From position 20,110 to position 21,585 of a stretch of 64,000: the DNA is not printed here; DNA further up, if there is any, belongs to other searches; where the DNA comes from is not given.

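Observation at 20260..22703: Four-fold expanded ComEC/Rec2-like MBL domain family with its own conserved signature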

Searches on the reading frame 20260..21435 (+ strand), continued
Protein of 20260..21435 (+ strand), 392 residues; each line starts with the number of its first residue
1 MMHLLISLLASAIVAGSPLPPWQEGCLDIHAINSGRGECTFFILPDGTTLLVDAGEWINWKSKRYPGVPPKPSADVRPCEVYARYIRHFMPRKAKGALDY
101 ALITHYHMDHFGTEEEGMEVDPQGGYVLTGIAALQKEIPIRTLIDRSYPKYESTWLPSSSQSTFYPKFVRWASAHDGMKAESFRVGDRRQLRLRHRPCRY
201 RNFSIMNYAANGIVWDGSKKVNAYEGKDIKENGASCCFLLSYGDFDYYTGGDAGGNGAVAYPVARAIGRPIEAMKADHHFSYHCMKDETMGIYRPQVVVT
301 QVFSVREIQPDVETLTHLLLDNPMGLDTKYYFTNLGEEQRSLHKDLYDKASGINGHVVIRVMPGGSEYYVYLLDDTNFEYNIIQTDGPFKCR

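Call 63: search_protein_families(library=pfam, proteins=[L047:7455-8540:+, L020:11049-12290:+, L055:999-2051:+, L072:12716-15358:+, L072:15374-17830:+, L072:18694-21264:-, L038:8951-10093:+, L038:10011-10976:+, L038:11982-13112:+, L040:4795-6486:+], max_evalue=0.001)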
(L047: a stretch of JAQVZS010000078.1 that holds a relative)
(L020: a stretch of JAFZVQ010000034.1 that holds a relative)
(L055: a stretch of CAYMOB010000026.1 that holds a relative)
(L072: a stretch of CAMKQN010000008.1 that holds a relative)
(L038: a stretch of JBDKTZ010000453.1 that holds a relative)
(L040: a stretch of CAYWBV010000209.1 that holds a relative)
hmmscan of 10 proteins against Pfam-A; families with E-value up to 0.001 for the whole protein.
L047:7455-8540:+ (362 aa): 1 family
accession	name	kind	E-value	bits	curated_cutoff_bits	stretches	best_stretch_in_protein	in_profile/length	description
PF00149.33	Metallophos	-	1.1e-13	52.5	21.5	1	54-282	1-189/191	Calcineurin-like phosphoesterase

L020:11049-12290:+ (414 aa): 0 families

L055:999-2051:+ (351 aa): 2 families
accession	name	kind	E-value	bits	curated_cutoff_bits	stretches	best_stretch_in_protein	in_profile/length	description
PF07479.19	NAD_Gly3P_dh_C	-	2.2e-17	64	25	1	188-338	1-138/142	NAD-dependent glycerol-3-phosphate dehydrogenase C-terminus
PF01210.29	NAD_Gly3P_dh_N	-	2.4e-11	44.3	23.1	1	5-161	2-150/158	NAD-dependent glycerol-3-phosphate dehydrogenase N-terminus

L072:12716-15358:+ (881 aa): 3 families
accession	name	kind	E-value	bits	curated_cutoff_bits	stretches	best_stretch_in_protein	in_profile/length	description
PF01411.24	tRNA-synt_2c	-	4.9e-192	639.8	30.3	1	9-545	1-534/552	tRNA synthetases class II (A)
PF07973.19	tRNA_SAD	-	8.2e-16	58.2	24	1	659-701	1-44/44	Threonyl and Alanyl tRNA synthetase second additional domain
PF02272.25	DHHA1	-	1.4e-07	32.3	25.9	1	784-876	10-98/102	DHHA1 domain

L072:15374-17830:+ (819 aa): 3 families
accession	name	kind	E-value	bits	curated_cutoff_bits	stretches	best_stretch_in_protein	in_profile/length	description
PF03739.19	LptF_LptG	-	5.3e-69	233.4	27.9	2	7-283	2-266/353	Lipopolysaccharide export system permease LptF/LptG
PF00551.24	Formyl_trans_N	-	3.5e-37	128.4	26.1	1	483-658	2-179/181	Formyl transferase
PF02911.23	Formyl_trans_C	-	1.9e-18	66.9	21.1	1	688-810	1-99/100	Formyl transferase, C-terminal domain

L072:18694-21264:- (857 aa): 2 families
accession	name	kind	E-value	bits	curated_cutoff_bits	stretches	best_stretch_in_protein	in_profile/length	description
PF11897.13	DUF3417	-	5.3e-33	114.2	25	1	25-126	1-109/109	Protein of unknown function (DUF3417)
PF00343.26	Phosphorylase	-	2.8e-31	109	27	2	276-630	219-583/713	Carbohydrate phosphorylase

L038:8951-10093:+ (381 aa): 6 families
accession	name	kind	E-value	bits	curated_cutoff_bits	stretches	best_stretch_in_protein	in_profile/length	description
PF12715.13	Abhydrolase_7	-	8.2e-16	58.6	21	1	61-357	44-338/388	Abhydrolase family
PF22244.2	GCE_fung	-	9.2e-08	32.6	27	1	227-277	84-136/231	Glucuronyl esterase, fungi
PF00326.27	Peptidase_S9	-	6.9e-07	29.4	22.6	1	229-368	47-192/213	Prolyl oligopeptidase family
PF02129.25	Peptidase_S15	-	2.5e-06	27.8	23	1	120-275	3-125/262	X-Pro dipeptidyl-peptidase (S15 family)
PF05448.18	AXE1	-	7.4e-06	25.4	21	1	174-282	103-213/321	Acetyl xylan esterase (AXE1)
PF00561.26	Abhydrolase_1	-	0.00035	20.8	25.8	0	175-265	22-88/245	alpha/beta hydrolase fold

L038:10011-10976:+ (322 aa): 2 families
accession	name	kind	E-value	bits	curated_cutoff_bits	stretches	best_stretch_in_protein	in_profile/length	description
PF01261.30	AP_endonuc_2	-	6.2e-31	108.4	31.1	1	78-309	2-242/249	Xylose isomerase-like TIM barrel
PF10518.14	TAT_signal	-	0.00062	20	22.7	0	32-50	2-20/21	TAT (twin-arginine translocation) pathway signal sequence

L038:11982-13112:+ (377 aa): 1 family
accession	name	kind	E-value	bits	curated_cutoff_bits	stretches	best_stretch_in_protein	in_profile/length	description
PF16401.11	DUF5009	-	7e-05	22.8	25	1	10-150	3-142/260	Domain of unknown function (DUF5009)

L040:4795-6486:+ (564 aa): 0 families

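Call 65: search_protein_families(library=ncbifam, proteins=[L010:12427-13755:+, L036:16555-17826:+, L010:11081-12427:+, L010:13745-14560:+, L041:13816-14751:+, L041:12083-13810:+, L039:10855-12498:+, L053:14254-15276:+, L041:17682-18554:+], max_evalue=0.00001)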
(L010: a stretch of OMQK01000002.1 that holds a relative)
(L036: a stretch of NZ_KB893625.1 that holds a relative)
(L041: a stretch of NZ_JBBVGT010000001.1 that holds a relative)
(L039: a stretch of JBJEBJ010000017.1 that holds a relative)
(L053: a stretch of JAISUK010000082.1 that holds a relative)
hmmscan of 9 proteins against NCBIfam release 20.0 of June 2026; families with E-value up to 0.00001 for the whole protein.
L010:12427-13755:+ (443 aa): 11 families
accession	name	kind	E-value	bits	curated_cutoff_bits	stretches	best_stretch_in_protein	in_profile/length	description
TIGR00881.1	2A0104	subfamily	9.4e-87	291.5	407.75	1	21-407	2-374/379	phosphoglycerate transporter protein PgtP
TIGR00712.1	glpT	equivalog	1e-75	255.5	632.55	1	7-429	22-431/440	glycerol-3-phosphate transporter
NF008661.1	PRK11663.1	subfamily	1.1e-73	248.8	564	1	5-432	21-430/439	MFS transporter family glucose-6-phosphate receptor UhpC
NF008433.0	PRK11273.1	equivalog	4.6e-71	240.3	748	1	7-424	22-426/452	glycerol-3-phosphate transporter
NF047787.1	PhglyTportPgtP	equivalog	4.8e-47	160.7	750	1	8-421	23-426/451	phosphoglycerate transporter PgtP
NF007107.1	PRK09556.1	equivalog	9.2e-40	137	497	1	17-430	33-447/469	hexose-6-phosphate:phosphate antiporter UhpT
TIGR00893.1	2A0114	subfamily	6.6e-30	104.3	395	1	21-429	1-395/399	D-galactonate transporter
TIGR00895.1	2A0115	subfamily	4e-14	52.4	418.55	2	235-370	239-365/398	aromatic acid/H+ symport family MFS transporter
TIGR00900.1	2A0121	subfamily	1e-12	48.1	319.6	1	119-407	90-364/364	H+ Antiporter protein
TIGR00894.1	2A0114euk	subfamily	2.4e-09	36.3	626.45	1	64-428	91-445/465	Na(+)-dependent inorganic phosphate cotransporter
TIGR00880.1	2_A_01_02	superfamily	2e-06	28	131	1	60-210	5-141/141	multidrug resistance protein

L036:16555-17826:+ (424 aa): 30 families (the best 25 are shown)
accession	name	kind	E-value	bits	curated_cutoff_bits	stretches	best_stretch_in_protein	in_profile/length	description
TIGR00893.1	2A0114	subfamily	3.8e-66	223.7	395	1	32-416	1-399/399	D-galactonate transporter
TIGR00881.1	2A0104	subfamily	4.9e-39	134.4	407.75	1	31-391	1-372/379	phosphoglycerate transporter protein PgtP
NF049980.1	SfMCT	equivalog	3.2e-25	88.6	320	1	43-402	20-375/378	L-lactate MFS transporter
TIGR00895.1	2A0115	subfamily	2.4e-22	79.4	418.55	1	17-195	9-187/398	aromatic acid/H+ symport family MFS transporter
TIGR00894.1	2A0114euk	subfamily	1.6e-20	73.1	626.45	1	80-415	96-448/465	Na(+)-dependent inorganic phosphate cotransporter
TIGR00890.1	2A0111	subfamily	9.7e-18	64.2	374.85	1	23-253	1-225/377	oxalate/formate antiport family MFS transporter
TIGR00711.1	efflux_EmrB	subfamily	6e-17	61.5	230.2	1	29-206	6-182/485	DHA2 family efflux MFS transporter permease subunit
NF038246.1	bile_salt_MFS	equivalog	2.5e-15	56.2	400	1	24-412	4-400/408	conjugated bile salt MFS transporter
NF008586.0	PRK11551.1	equivalog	5.8e-15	55.2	410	1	18-406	8-383/406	3-(3-hydroxy-phenyl)propionate transporter MhpT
TIGR04259.1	oxa_formateAnti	equivalog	1.7e-14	53.5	335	1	26-243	6-217/405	oxalate/formate MFS antiporter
NF008661.1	PRK11663.1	subfamily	9.8e-14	51.2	564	1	23-421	28-436/439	MFS transporter family glucose-6-phosphate receptor UhpC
TIGR00886.1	2A0108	subfamily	1.2e-11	44.4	311.7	1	43-343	19-332/368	NarK family nitrate/nitrite MFS transporter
NF007799.0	PRK10504.1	subfamily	4.4e-11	42.3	426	1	18-195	4-183/471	multidrug transporter subunit MdtD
NF000391.1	EmrB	exception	1.1e-10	40.8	925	1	26-195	11-181/501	multidrug efflux MFS transporter permease subunit EmrB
NF011571.1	PRK14995.1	subfamily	1.2e-10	40.7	701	1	22-201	3-184/493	SmvA family efflux MFS transporter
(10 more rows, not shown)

L010:11081-12427:+ (449 aa): 3 families
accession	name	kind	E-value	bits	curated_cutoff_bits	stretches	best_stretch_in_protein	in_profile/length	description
NF002022.0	PRK00843.1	equivalog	1.3e-43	149.3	413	1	20-299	12-282/350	NAD(P)-dependent glycerol-1-phosphate dehydrogenase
NF006941.0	PRK09423.1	subfamily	9.5e-11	41.1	336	1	19-186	8-173/367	glycerol dehydrogenase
NF053832.1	GlycoaldRedHalo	equivalog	1.1e-07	31.4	550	1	20-188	9-176/363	glycolaldehyde reductase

L010:13745-14560:+ (272 aa): 15 families
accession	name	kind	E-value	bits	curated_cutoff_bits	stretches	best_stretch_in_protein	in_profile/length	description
TIGR01457.1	HAD-SF-IIA-hyp2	hypoth_equivalog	1.2e-43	149.4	247.65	1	17-256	5-237/249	TIGR01457 family HAD-type hydrolase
NF053752.1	TK1734_fam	exception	6.2e-42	143.6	475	1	16-267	3-254/260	2-phosphoglycolate phosphatase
TIGR01452.1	PGP_euk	subfamily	2.1e-39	135.7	201.95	1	13-249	2-254/279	phosphoglycolate/pyridoxal phosphate family phosphatase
TIGR01460.1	HAD-SF-IIA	subfamily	3.8e-37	128.4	100.15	1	16-244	1-246/246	HAD-IIA family hydrolase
NF007762.0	PRK10444.1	equivalog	7.5e-26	91.2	368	1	13-246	3-225/250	HAD-IIA family hydrolase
TIGR01458.1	HAD-SF-IIA-hyp3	hypoth_equivalog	1.2e-14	54.3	175.95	1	14-263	2-245/257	TIGR01458 family HAD-type hydrolase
TIGR01459.1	HAD-SF-IIA-hyp4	hypoth_equivalog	8e-14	51.6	103.75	1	15-242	10-241/242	TIGR01459 family HAD-type hydrolase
TIGR01668.1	YqeG_hyp_ppase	hypoth_equivalog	5.6e-10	39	89.1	1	181-245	75-139/170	YqeG family HAD IIIA-type phosphatase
NF006506.0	PRK08942.1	equivalog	3.8e-08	33.1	178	1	178-270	87-175/182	D-glycero-beta-D-manno-heptose 1,7-bisphosphate 7-phosphatase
TIGR01662.1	HAD-SF-IIIA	subfamily_domain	5.8e-08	32.9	44.6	1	195-242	91-139/141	HAD-IIIA family hydrolase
TIGR01454.1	AHBA_synth_RP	hypoth_equivalog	7.4e-08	32.3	246.65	0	179-248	114-181/205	AHBA synthesis associated protein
TIGR02253.1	CTE7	subfamily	8.7e-07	28.9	169.75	0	192-248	145-201/221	TIGR02253 family HAD-type hydrolase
TIGR01549.1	HAD-SF-IA-v1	subfamily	1.1e-06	29.1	23.3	0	193-235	109-149/149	HAD-IA family hydrolase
TIGR01656.1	Histidinol-ppas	subfamily_domain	1.1e-06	28.6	84.15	0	195-241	100-146/149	histidinol-phosphate phosphatase domain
NF009697.0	PRK13222.1-4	equivalog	3.3e-06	26.6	327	0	191-237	144-189/232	phosphoglycolate phosphatase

L041:13816-14751:+ (312 aa): 0 families

L041:12083-13810:+ (576 aa): 5 families
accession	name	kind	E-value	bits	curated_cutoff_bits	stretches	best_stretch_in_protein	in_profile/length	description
TIGR00813.1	sss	superfamily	1.8e-44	152.5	184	1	34-431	2-410/411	sodium/solute symporter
NF007790.0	PRK10484.1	equivalog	5.8e-33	114.5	401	1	22-510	24-509/527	solute:sodium symporter family transporter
TIGR02121.1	Na_Pro_sym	equivalog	6.2e-17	61.5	515.5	1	6-386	4-382/488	sodium/proline symporter PutP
TIGR02119.1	panF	equivalog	1.4e-12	47.4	328.05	1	9-384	7-384/471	sodium/pantothenate symporter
NF011948.0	PRK15419.1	equivalog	4.9e-08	32.3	955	0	7-220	9-216/502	sodium/proline symporter PutP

L039:10855-12498:+ (548 aa): 10 families
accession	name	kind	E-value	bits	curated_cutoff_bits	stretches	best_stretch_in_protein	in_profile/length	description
NF003154.0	PRK04123.1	equivalog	2.8e-153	511.6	428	1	2-537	5-535/554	ribulokinase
TIGR01234.1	L-ribulokinase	equivalog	5.2e-126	421.5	583.25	1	2-541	2-532/536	ribulokinase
TIGR01315.1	5C_CHO_kinase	subfamily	2.8e-39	135.2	408.7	1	3-536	2-534/541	FGGY family pentulose kinase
TIGR01312.1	XylB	equivalog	4.6e-32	111.2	380.25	2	361-535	306-479/481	xylulokinase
NF008187.0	PRK10939.1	equivalog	2.1e-14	53.1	528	1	414-534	379-498/521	autoinducer-2 kinase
NF011601.0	PRK15027.1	equivalog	1.3e-12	46.9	912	1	390-522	332-462/484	xylulokinase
TIGR01311.1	glycerol_kin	equivalog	1.1e-11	43.8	590.35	1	391-537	347-491/496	glycerol kinase GlpK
NF000756.0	PRK00047.1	subfamily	1.6e-09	36.6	498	1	390-520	348-476/502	glycerol kinase GlpK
TIGR01314.1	gntK_FGGY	equivalog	3.4e-08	32.5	648.55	1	2-503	1-459/505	gluconokinase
TIGR02628.1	fuculo_kin_coli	equivalog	3.7e-07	29.5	470.9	0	404-508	352-456/465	L-fuculokinase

L053:14254-15276:+ (341 aa): 21 families
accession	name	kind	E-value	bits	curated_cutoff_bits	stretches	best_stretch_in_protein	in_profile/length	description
NF003808.0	PRK05396.1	equivalog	7.8e-64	215.7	380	1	14-339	15-338/341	L-threonine 3-dehydrogenase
TIGR00692.1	tdh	equivalog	8.8e-58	195.9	458.35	1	25-331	21-332/340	L-threonine 3-dehydrogenase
NF007489.0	PRK10083.1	equivalog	1.7e-50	171.9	376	1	3-340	3-336/339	Zn-dependent oxidoreductase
NF041097.1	keto_inos_dh_IolM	equivalog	1.2e-49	169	450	1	5-333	33-383/389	scyllo-inosose 3-dehydrogenase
NF007642.0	PRK10309.1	equivalog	3.3e-45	154.8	550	1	9-337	9-342/347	galactitol-1-phosphate 5-dehydrogenase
NF007375.0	PRK09880.1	equivalog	1.1e-42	146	469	1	26-332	26-335/344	L-idonate 5-dehydrogenase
NF010344.0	PRK13771.1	subfamily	1.6e-34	119.4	349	1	13-339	14-331/334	putative alcohol dehydrogenase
TIGR03989.1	Rxyl_3153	subfamily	4.8e-33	114.9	440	2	27-108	26-107/370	NDMA-dependent alcohol dehydrogenase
NF006940.0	PRK09422.1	equivalog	1.1e-30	106.7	344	1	15-328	12-323/338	alcohol dehydrogenase AdhP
NF041172.1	AcrlCoa_red_Thmprot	equivalog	2.7e-28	98.9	500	1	8-339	6-332/334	acryloyl-CoA reductase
TIGR03366.1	HpnZ_proposed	hypoth_equivalog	1.2e-27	97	328.1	1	25-302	3-295/315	putative phosphonate catabolism associated alcohol dehydrogenase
TIGR01202.1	bchC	equivalog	3.7e-25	88.7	291.25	1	28-339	26-307/308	chlorophyll synthesis pathway protein BchC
TIGR03451.1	mycoS_dep_FDH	equivalog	9.8e-23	80.5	512.9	1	27-328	26-347/358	S-(hydroxymethyl)mycothiol dehydrogenase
TIGR02818.1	adh_III_F_hyde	equivalog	1.2e-20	73.9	543.95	1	27-111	26-110/368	S-(hydroxymethyl)glutathione dehydrogenase/class III alcohol dehydrogenase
TIGR03201.1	dearomat_had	equivalog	4.6e-18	65.4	338.65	1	26-324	22-333/349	6-hydroxycyclohex-1-ene-1-carbonyl-CoA dehydrogenase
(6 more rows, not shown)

L041:17682-18554:+ (291 aa): 22 families
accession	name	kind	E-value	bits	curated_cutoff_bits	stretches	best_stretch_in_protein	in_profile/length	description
TIGR04382.1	myo_inos_iolC_N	equivalog_domain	3.4e-24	85.7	300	1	21-283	31-297/309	5-dehydro-2-deoxygluconokinase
NF006957.1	PRK09434.1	equivalog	3.6e-23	82.5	450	1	23-272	26-277/302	fructokinase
TIGR02152.1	D_ribokin_bact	equivalog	2.7e-22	79.5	299.65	1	23-282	34-287/298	ribokinase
NF007321.0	PRK09813.1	equivalog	7.6e-18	64.9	247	2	206-280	185-259/261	fructoselysine 6-kinase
NF053626.1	RibKinHalex1628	equivalog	3.4e-17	62.9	330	1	23-281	37-278/293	ATP-dependent ribose-1-phosphate kinase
TIGR03828.1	pfkB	equivalog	2.9e-16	59.4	292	1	24-281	35-289/305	1-phosphofructokinase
TIGR03168.1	1-PFK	subfamily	7.1e-16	58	216.4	1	23-281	34-289/305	hexose kinase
NF040938.1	KDG_KDGal_kin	equivalog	2.3e-15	56.5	400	1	23-280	29-291/305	bifunctional 2-dehydro-3-deoxygluconokinase/2-dehydro-3-deoxygalactonokinase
NF041164.1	NucKinThplmales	equivalog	1.3e-14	54.1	450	1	28-275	42-271/295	nucleoside kinase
NF049991.1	TagKinase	equivalog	1.8e-14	53.3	420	1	23-270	40-290/321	tagatose kinase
NF008353.0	PRK11142.1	equivalog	3.5e-14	53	341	1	25-283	40-291/307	ribokinase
NF041320.1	pfkB_Halo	equivalog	2.4e-13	50.2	400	1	206-281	207-282/302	1-phosphofructokinase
TIGR02198.1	rfaE_dom_I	equivalog_domain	1e-12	47.9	345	0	18-80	42-103/315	D-glycero-beta-D-manno-heptose-7-phosphate kinase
NF041332.1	KDG_KDGal_kin_Halo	equivalog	1.3e-12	47.8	440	1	23-273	32-289/320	bifunctional 2-dehydro-3-deoxygluconokinase/2-dehydro-3-deoxygalactonokinase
NF052444.1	DhDoxglucKinKdgK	equivalog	8.8e-12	45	400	1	20-281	21-295/303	2-dehydro-3-deoxygluconokinase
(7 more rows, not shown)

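Call 73: search_protein_families(library=pfam, proteins=[P0121, P0165, P0182, P0184, P0247, P0262, P0203, P0194, P0251, P0264], max_evalue=0.001)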
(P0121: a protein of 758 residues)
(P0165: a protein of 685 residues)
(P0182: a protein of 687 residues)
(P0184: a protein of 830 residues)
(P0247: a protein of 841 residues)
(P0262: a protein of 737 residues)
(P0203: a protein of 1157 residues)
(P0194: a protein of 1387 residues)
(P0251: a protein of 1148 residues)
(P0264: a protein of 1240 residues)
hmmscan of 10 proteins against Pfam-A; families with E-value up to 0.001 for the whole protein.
P0121 (758 aa): 2 families
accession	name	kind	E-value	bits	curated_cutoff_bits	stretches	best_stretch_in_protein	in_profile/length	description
PF03009.23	GDPD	-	2.5e-24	87.2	23.6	1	421-546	1-118/244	Glycerophosphoryl diester phosphodiesterase family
PF00753.33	Lactamase_B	-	0.00076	19.9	22.7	0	62-131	13-61/196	Metallo-beta-lactamase superfamily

P0165 (685 aa): 1 family
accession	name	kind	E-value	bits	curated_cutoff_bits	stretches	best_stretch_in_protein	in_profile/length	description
PF03009.23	GDPD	-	4.9e-16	60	23.6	1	449-548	1-107/244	Glycerophosphoryl diester phosphodiesterase family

P0182 (687 aa): 4 families
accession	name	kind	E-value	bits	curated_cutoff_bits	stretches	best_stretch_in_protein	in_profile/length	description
PF18962.6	Por_Secre_tail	-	1.9e-08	34.9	27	1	626-684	1-69/75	Secretion system C-terminal sorting domain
PF00753.33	Lactamase_B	-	1.3e-06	28.9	22.7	1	35-111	4-59/196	Metallo-beta-lactamase superfamily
PF16561.11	AMPK1_CBM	-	7.8e-05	23.2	26.8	0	504-558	4-57/85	Glycogen recognition site of AMP-activated protein kinase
PF22058.2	X25_BaPul_like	-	9.6e-05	22.9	27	0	422-485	26-83/87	Pullulanase X25 domain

P0184 (830 aa): 1 family
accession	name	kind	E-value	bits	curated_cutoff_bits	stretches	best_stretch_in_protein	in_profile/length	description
PF00328.27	His_Phos_2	-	9.9e-11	42.1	23.6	1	671-795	230-353/354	Histidine phosphatase superfamily (branch 2)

P0247 (841 aa): 5 families
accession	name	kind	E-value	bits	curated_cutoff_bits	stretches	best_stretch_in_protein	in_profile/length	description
PF05448.18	AXE1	-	8.4e-41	140.2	21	1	536-823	18-309/321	Acetyl xylan esterase (AXE1)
PF00753.33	Lactamase_B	-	1.2e-06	29.1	22.7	1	43-126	2-67/196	Metallo-beta-lactamase superfamily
PF00326.27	Peptidase_S9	-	1.3e-05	25.3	22.6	1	678-823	48-193/213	Prolyl oligopeptidase family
PF00561.26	Abhydrolase_1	-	0.00049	20.3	25.8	0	759-820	181-241/245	alpha/beta hydrolase fold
PF22244.2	GCE_fung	-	0.00096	19.5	27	0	597-719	5-130/231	Glucuronyl esterase, fungi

P0262 (737 aa): 2 families
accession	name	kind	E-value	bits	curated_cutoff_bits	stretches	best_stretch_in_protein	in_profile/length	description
PF00144.29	Beta-lactamase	-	7.8e-33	114.5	27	1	443-720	18-312/329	Beta-lactamase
PF00753.33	Lactamase_B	-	2.2e-06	28.2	22.7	1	32-99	4-60/196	Metallo-beta-lactamase superfamily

P0203 (1157 aa): 1 family
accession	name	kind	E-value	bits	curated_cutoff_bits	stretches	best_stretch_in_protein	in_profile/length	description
PF00753.33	Lactamase_B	-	0.00056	20.3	22.7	0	195-266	3-58/196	Metallo-beta-lactamase superfamily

P0194 (1387 aa): 0 families

P0251 (1148 aa): 1 family
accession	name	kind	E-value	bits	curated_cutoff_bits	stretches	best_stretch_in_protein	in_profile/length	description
PF13229.12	Beta_helix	-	5.7e-08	33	25.9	1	400-532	11-137/158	Right handed beta helix region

P0264 (1240 aa): 1 family
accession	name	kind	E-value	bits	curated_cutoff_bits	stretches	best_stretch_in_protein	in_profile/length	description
PF00753.33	Lactamase_B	-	0.00034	21.1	22.7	1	887-964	4-58/196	Metallo-beta-lactamase superfamily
